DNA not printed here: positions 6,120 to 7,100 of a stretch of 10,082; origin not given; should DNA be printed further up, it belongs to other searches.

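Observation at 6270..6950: Standalone Rnl2-like ligase domain with all nucleotidyltransferase motifs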

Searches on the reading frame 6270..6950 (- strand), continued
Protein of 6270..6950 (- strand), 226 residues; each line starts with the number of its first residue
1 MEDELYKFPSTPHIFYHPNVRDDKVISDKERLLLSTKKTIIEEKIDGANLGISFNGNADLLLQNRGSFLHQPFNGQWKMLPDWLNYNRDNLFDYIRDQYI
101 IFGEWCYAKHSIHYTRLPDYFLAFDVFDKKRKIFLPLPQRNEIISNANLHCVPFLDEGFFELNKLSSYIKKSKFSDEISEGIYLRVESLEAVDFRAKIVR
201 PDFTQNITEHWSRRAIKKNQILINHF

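Call 26: find_related_loci(query=A1, collection=genome_contigs, flank=6000)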
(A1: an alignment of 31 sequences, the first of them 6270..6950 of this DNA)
Query A1 (226 aa) in genome_contigs; peptide patterns used: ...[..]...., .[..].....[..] (x = any residue, [..] = any of these).
600 stretches matched a pattern (row limit reached: there are more); 580 encode a relative of the query (tblastn E <= 1e-3); the best 80 are kept; 80 distinct loci.
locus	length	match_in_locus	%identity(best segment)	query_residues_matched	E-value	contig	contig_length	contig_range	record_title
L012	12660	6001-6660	57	7-224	6e-79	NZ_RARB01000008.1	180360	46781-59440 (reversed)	Pantoea piersonii strain IIIF1SW-P2 scaffold8.1, whole genome shotgun sequence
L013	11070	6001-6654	49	6-221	7e-72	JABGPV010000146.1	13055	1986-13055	MAG: Deltaproteobacteria bacterium isolate co234_bin4 co234_bin4_Ctg146, whole genome shotgun sequence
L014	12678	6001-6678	48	1-224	2e-71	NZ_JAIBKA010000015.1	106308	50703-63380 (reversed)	Desulfoferrobacter suflitae strain DRH4 contig_15, whole genome shotgun sequence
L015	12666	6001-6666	50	3-222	4e-71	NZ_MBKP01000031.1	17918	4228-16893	Methanolobus psychrotolerans strain YSF-03 NODE_32_length_17688_cov_34.425995, whole genome shotgun sequence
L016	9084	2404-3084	44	1-225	7e-71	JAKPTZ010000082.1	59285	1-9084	MAG: Deltaproteobacteria bacterium isolate USPA_maxbin.063 k141_126845, whole genome shotgun sequence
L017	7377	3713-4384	51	1-222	1e-70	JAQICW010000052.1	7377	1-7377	MAG: Desulfobacula sp. isolate GH12 k119_84416, whole genome shotgun sequence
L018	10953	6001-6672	49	1-222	8e-70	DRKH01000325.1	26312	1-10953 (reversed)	MAG TPA_asm: Desulfobulbus sp. isolate HyVt-436 HyVt-436_k145_464854, whole genome shotgun sequence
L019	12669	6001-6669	47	5-226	3e-69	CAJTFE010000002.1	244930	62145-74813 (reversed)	Clostridia bacterium isolate C56_79_FC_BP genome assembly, contig: MGBC000175.2, whole genome shotgun sequence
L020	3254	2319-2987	48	1-221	1e-69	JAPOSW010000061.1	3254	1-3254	MAG: Gammaproteobacteria bacterium isolate CAR2_bin_8 NODE_6076_length_3254_cov_12.015, whole genome shotgun sequence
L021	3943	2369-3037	45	1-221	3e-69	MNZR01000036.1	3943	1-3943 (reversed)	MAG: Syntrophobacteraceae bacterium CG2_30_61_12 cg2_3.0_scaffold_24665_c, whole genome shotgun sequence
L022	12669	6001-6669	47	1-221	2e-69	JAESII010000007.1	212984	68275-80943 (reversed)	MAG: Synergistaceae bacterium isolate MAG3 JKF15_7, whole genome shotgun sequence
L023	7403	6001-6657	47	5-221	8e-69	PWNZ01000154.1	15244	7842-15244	MAG: Candidatus Cloacimonadota bacterium isolate CSSed10_348R2 CS-Sed10-C8286, whole genome shotgun sequence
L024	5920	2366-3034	45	1-221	6e-69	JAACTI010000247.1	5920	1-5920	MAG: Deltaproteobacteria bacterium isolate CG_2015-17_54_20 CG_2015-17_curated_scaffold_25483, whole genome shotgun sequ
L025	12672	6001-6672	50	1-222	2e-68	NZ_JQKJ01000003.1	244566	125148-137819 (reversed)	Desulfobacter vibrioformis DSM 8776 Q366DRAFT_scaffold00003.3_C, whole genome shotgun sequence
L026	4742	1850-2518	47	1-221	2e-68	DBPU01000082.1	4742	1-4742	MAG TPA_asm: Verrucomicrobia bacterium UBA1412 UBA1412_contig_66825, whole genome shotgun sequence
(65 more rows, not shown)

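Call 29: predict_structure(protein=window:6270-6950:-)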
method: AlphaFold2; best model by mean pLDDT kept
length: 226 residues; sequences in the alignment: 1
mean_pLDDT: 35.7   pTM: 0.31
mean pLDDT of the five models: 35.7, 28.4, 28.1, 26.5, 23.7
residues with pLDDT >= 90: 0; 70-90: 0; 50-70: 16; < 50: 210
segments of 3 or more residues with pLDDT < 50: 1-120, 126-134, 136-193, 199-207, 211-220, 224-226
pLDDT, mean of each block of 10 residues (from residue 1): 28 28 36 29 26 25 31 33 36 33 31 35 49 47 34 32 31 30 43 50 46 45 45
secondary structure, 60 per line:
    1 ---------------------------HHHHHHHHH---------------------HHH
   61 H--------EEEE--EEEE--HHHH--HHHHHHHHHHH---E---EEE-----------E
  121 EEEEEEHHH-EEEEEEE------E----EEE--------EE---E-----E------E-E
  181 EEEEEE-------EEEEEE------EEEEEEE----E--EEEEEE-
elements in order: H28-36 H58-61 E70-73 E76-79 H82-85 H88-98 E106-108 E120-126 E131-137 E149-151 E180-186 E194-199 E206-212 E220-225

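Call 32: search_solved_structures(query=A2, max_evalue=1, show_alignments=3)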
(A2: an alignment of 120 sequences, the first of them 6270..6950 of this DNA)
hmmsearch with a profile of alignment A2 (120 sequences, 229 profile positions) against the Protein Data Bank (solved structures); distinct sequences matched with E-value up to 1: 8.
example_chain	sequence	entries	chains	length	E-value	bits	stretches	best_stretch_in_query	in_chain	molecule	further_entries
3qwu_A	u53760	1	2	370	6.9e-06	28.9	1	37-202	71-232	DNA ligase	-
8uce_A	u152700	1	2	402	3.6e-05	26.6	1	28-193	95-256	ATP dependent DNA ligase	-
8ucf_A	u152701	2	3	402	5.4e-05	26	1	28-191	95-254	ATP dependent DNA ligase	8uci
8ucg_A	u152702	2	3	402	0.00049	22.9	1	28-193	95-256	ATP dependent DNA ligase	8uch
2vug_A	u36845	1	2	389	0.00056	22.7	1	33-193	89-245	PAB1020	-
5d1o_A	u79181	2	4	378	0.027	17.2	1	26-168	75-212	ATP-dependent RNA ligase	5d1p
5cot_A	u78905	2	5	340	0.94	12.2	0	46-160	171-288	Naegleria gruberi RNA ligase | RNA ligase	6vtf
6vt5_A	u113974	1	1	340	0.94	12.2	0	46-160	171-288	RNA Ligase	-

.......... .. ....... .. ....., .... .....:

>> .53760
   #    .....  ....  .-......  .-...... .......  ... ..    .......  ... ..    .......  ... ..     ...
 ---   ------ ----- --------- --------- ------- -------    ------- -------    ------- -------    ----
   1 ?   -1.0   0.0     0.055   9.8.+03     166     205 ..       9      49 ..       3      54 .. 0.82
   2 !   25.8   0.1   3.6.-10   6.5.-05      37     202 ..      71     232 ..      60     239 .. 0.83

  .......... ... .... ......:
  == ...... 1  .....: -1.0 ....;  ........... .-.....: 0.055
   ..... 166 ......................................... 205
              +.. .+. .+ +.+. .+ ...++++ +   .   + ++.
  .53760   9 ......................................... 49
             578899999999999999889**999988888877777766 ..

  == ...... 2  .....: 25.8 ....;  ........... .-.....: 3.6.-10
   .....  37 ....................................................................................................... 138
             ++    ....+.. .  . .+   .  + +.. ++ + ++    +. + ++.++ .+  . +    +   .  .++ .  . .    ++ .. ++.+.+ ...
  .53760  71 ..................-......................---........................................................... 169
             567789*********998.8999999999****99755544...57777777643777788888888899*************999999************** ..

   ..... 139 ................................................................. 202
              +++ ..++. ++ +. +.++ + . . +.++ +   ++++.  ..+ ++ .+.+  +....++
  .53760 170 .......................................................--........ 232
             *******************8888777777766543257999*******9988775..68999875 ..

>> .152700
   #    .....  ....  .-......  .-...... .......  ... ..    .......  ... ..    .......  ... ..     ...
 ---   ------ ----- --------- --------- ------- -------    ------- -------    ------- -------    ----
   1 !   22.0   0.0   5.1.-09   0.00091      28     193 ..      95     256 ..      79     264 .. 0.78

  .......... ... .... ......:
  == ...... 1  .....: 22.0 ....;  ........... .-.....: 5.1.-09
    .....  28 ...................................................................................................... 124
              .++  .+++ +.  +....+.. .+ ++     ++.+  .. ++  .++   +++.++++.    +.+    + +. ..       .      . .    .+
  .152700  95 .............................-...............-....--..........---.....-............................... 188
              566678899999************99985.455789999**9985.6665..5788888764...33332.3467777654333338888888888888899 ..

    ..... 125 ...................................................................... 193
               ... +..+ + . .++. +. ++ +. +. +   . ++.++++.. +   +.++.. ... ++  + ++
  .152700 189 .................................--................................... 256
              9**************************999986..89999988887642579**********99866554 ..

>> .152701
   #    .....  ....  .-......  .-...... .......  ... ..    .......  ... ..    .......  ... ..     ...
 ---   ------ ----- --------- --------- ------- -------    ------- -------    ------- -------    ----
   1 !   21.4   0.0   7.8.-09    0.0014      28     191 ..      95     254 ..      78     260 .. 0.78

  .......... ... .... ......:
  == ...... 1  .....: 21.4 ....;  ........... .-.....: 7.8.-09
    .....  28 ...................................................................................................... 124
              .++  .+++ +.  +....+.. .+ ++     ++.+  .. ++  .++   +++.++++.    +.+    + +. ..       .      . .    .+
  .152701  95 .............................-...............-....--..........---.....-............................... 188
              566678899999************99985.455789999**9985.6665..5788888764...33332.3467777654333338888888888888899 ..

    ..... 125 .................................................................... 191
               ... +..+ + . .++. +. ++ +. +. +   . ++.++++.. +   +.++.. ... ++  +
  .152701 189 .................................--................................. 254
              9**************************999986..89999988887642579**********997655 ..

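Call 38: predict_structure(alignment_id=A2)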
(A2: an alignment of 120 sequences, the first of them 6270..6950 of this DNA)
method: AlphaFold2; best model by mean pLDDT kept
length: 226 residues; sequences in the alignment: 120
mean_pLDDT: 88.5   pTM: 0.86
mean pLDDT of the five models: 88.5, 88.5, 88.4, 87.1, 86.0
residues with pLDDT >= 90: 157; 70-90: 43; 50-70: 22; < 50: 4
segments of 3 or more residues with pLDDT < 50: none
pLDDT, mean of each block of 10 residues (from residue 1): 70 72 75 87 96 95 91 92 96 96 95 95 97 96 97 96 92 96 95 92 61 79 66
secondary structure, 60 per line:
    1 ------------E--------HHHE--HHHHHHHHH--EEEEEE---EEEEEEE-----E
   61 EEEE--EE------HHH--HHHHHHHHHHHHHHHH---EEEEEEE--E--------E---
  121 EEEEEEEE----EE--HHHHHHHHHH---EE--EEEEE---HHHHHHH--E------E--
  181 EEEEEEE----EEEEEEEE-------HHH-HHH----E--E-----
elements in order: H28-36 E39-44 E48-54 E60-64 H80-95 E99-105 E121-128 H137-146 E154-158 H162-168 E181-187 E192-199

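Call 40: fold_search(model_id=the predicted structure, library=pdb)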
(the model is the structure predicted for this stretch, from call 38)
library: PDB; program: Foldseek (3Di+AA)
matches with E <= 10: 399; with E <= 0.001: 54
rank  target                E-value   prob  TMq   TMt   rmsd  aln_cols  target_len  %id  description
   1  6vt0                  4.0e-07  1.00  0.56  0.40   8.2       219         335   13  Naegleria gruberi RNA ligase K170A mutant apo (released 2020-04-08)
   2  6vt4                  4.8e-07  1.00  0.57  0.39   3.7       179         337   18  Naegleria gruberi RNA ligase R149A mutant apo (released 2020-04-08)
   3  5cou                  5.7e-07  1.00  0.59  0.41   5.8       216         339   15  Structure and mechanism of a eukaryal nick-sealing RNA ligase K170M+ATP (released 2015-10-28)
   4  8uch                  6.4e-07  1.00  0.53  0.33   5.4       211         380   21  Thermophilic RNA Ligase from Palaeococcus pacificus K92A + ATP (released 2024-02-21)
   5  1xdn                  8.9e-07  1.00  0.53  0.47   7.2       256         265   15  High resolution crystal structure of an editosome enzyme from trypanosoma brucei: RNA editing ligase 1 (released 2004-12-07)
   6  5cot                  9.5e-07  1.00  0.58  0.40   8.2       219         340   16  Structure and mechanism of a eukaryal nick-sealing RNA ligase (released 2015-10-28)
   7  8uce_A                9.5e-07  1.00  0.55  0.35   4.8       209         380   20  Thermophilic RNA Ligase from Palaeococcus pacificus + AMP (released 2024-02-21)
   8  6vt3                  1.3e-06  1.00  0.56  0.39   6.1       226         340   15  Naegleria gruberi RNA ligase K326A mutant apo (released 2020-04-08)
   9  6vt9                  1.3e-06  1.00  0.56  0.39   8.5       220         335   15  Naegleria gruberi RNA ligase E227A mutant with ATP and Mn (released 2020-04-08)
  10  2hvr_A                1.3e-06  1.00  0.59  0.44  11.1       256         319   15  Structure of T4 RNA Ligase 2 with Nicked 5'-Adenylated nucleic acid duplex containing a 3'-deoxyribonucleotide at the  (released 2006-10-17)
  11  6vt5                  1.4e-06  1.00  0.59  0.41   3.8       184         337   18  Naegleria gruberi RNA ligase R4a K121A mutant apo (released 2020-04-08)
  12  6vte                  1.6e-06  1.00  0.58  0.40   3.5       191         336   15  Naegleria gruberi RNA Ligase K170M mutant with AMP and Mn (released 2020-04-08)
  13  6vtf_A                1.6e-06  1.00  0.56  0.39   4.0       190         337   15  Naegleria gruberi RNA ligase with PPi (released 2020-04-08)
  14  8uce_B                1.7e-06  1.00  0.55  0.35   4.7       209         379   20  Thermophilic RNA Ligase from Palaeococcus pacificus + AMP (released 2024-02-21)
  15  2vug_A                1.7e-06  1.00  0.56  0.36   5.3       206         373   23  The structure of an archaeal homodimeric RNA ligase (released 2008-06-03)
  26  3qwu_B                6.9e-06  1.00  0.53  0.35   5.6       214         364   21  Putative ATP-dependent DNA ligase from Aquifex aeolicus. (released 2011-03-16)
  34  3qwu_A                1.8e-05  1.00  0.53  0.35   5.7       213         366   23  Putative ATP-dependent DNA ligase from Aquifex aeolicus. (released 2011-03-16)
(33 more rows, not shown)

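Call 43: search_protein_families(library=pfam, proteins=[L014:42-692:+, L014:1271-4081:+, L014:6687-9629:+, L014:10092-12191:+], max_evalue=0.001)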
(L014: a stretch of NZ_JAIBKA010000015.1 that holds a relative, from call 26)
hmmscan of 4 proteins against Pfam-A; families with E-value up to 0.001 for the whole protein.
L014:42-692:+ (216 aa): 1 family
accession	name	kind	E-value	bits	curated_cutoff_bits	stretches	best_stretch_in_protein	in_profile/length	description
PF02661.23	Fic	-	5.2e-14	53.3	24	1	10-82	24-93/93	Fic/DOC family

L014:1271-4081:+ (936 aa): 1 family
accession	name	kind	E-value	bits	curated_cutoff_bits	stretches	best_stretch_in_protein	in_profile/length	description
PF01555.25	N6_N4_Mtase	-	1.4e-15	58.3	26.7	2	128-168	160-200/221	DNA methylase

L014:6687-9629:+ (980 aa): 4 families
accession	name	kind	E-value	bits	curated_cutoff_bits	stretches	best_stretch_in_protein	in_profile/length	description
PF00271.37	Helicase_C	-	2.9e-25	89.1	23.5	1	516-621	10-110/110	Helicase conserved C-terminal domain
PF00176.29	SNF2-rel_dom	-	2.7e-15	56.7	24.9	1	111-329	16-187/290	SNF2-related domain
PF04851.21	ResIII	-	1.1e-09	38.9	22.5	1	97-306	5-163/164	Type III restriction enzyme, res subunit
PF00270.35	DEAD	-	1.4e-05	25.4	26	0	246-307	95-162/167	DEAD/DEAH box helicase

L014:10092-12191:+ (699 aa): 1 family
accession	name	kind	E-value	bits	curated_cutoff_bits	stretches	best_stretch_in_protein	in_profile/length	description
PF08665.17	PglZ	-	3.2e-24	86.3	25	1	416-589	2-176/179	PglZ domain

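Call 44: search_protein_families(library=padloc, proteins=[L014:42-692:+, L014:1271-4081:+, L014:6687-9629:+, L014:10092-12191:+], max_evalue=0.00001)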
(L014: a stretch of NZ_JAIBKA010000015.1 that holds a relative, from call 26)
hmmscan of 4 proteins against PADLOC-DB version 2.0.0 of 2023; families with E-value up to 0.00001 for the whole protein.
L014:42-692:+ (216 aa): 7 families
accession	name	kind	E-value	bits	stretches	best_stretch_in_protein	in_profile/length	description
PDLC03963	SoFic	-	3.2e-26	90.6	1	10-213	150-349/361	-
PDLC04966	PDC-S24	-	5.5e-12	43.3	1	7-115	263-370/497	-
PDLC04839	PDC-S04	-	7.7e-12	43.3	1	53-113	130-186/205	-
PDLC04837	PDC-S04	-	3.2e-07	27.9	1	29-116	131-211/234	-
PDLC04840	PDC-S04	-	4e-06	24.7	1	19-80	109-172/227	-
PDLC04836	PDC-S04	-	5.4e-06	23.8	1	27-78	136-183/244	-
PDLC04838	PDC-S04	-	7.7e-06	23.8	0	56-90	136-170/209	-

L014:1271-4081:+ (936 aa): 12 families
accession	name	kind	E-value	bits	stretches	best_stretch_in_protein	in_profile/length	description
PDLC02541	PglX|PglXI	-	0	1468.6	1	13-931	3-918/919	PglXI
PDLC03346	MTase_II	-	0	1189.3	2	253-931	357-1066/1068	Type II methyltransferase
PDLC03312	MTase_II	-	3e-76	255.1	2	198-626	239-651/1344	Type II methyltransferase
PDLC03319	MTase_II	-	5.3e-15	53.2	1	501-636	286-423/503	Type II methyltransferase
PDLC03371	MTase_II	-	2.9e-11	41.4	1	131-168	192-229/260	Type II methyltransferase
PDLC03325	MTase_II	-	9.8e-11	39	1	488-586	273-367/426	Type II methyltransferase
PDLC03353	MTase_II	-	5e-09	34.1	0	496-584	17-84/260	Type II methyltransferase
PDLC03216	MTase_II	-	3.1e-08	31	0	131-168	195-232/364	Type II methyltransferase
PDLC03738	oMTase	-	8.4e-08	29.3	0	132-169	206-243/376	orphan methyltransferase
PDLC03228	MTase_II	-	9.1e-08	30.2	0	130-171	144-185/227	Type II methyltransferase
PDLC03380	MTase_II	-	9.1e-08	29.7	0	500-583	256-341/393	Type II methyltransferase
PDLC03233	MTase_II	-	3.5e-07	27.1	0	471-540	457-526/731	Type II methyltransferase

L014:6687-9629:+ (980 aa): 47 families (the best 25 are shown)
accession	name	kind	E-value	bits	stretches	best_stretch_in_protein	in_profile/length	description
PDLC02500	BrxHI|BrxHII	-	0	1560.1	1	10-978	5-931/933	BrxHI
PDLC02621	DrmD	-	5.8e-100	334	2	215-681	211-691/1040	DrmD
PDLC00659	HmaA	-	1.8e-87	292.3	2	253-705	213-689/1176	SNF2 helicase / DEAD-box helicase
PDLC02504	BrxHI|BrxHII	-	2.8e-81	271.8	2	256-687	225-645/971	BrxHII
PDLC02620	DrmD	-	4.2e-80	268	2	232-705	185-664/1060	DrmD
PDLC02572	DrmA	-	1.2e-76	256.5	2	217-627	210-628/1043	DrmA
PDLC02632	DrmD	-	2.5e-68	229.2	2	218-624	216-628/662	DrmD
PDLC02619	DrmD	-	3.9e-60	201.9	3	559-676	472-588/872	DrmD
PDLC02633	DrmD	-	8.2e-60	200.7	2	217-651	217-659/839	DrmD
PDLC02623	DrmD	-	5e-56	188.1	2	378-704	416-703/1040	DrmD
PDLC02634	DrmD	-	3.9e-50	168.5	2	256-701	201-669/900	DrmD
PDLC02840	DpdE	-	5.6e-45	152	3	92-169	156-236/1091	DpdE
PDLC02843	DpdE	-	4.2e-44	148.8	3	90-165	153-228/1091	DpdE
PDLC02624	DrmD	-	7.2e-38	128.5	1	215-623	54-468/652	DrmD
PDLC02844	DpdE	-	1.8e-35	120.2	3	90-169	148-228/1074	DpdE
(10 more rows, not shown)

L014:10092-12191:+ (699 aa): 4 families
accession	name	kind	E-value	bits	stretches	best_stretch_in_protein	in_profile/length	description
PDLC02558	PglZ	-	7.7e-301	997.2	1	1-677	1-664/666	PglZ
PDLC02556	PglZ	-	9.3e-136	452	2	263-676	232-639/641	PglZ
PDLC02555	PglZ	-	2.2e-25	87.3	1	295-674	256-611/613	PglZ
PDLC02565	PglZ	-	3.4e-08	30.3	1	416-680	483-738/910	PglZ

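Call 72: search_protein_families(library=pfam, proteins=[P0065], max_evalue=0.01)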
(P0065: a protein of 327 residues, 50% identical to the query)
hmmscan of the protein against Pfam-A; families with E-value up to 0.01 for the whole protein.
P0065 (327 aa): 2 families
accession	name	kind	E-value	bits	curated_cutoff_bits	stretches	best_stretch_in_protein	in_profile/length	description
PF09414.15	RNA_ligase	-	1.1e-31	110.7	27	1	41-200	3-170/171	RNA ligase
PF21247.3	Fic-like_C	-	1.2e-09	38.3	27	1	256-312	6-63/64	Filamentation induced by cAMP protein Fic-like, C-terminal domain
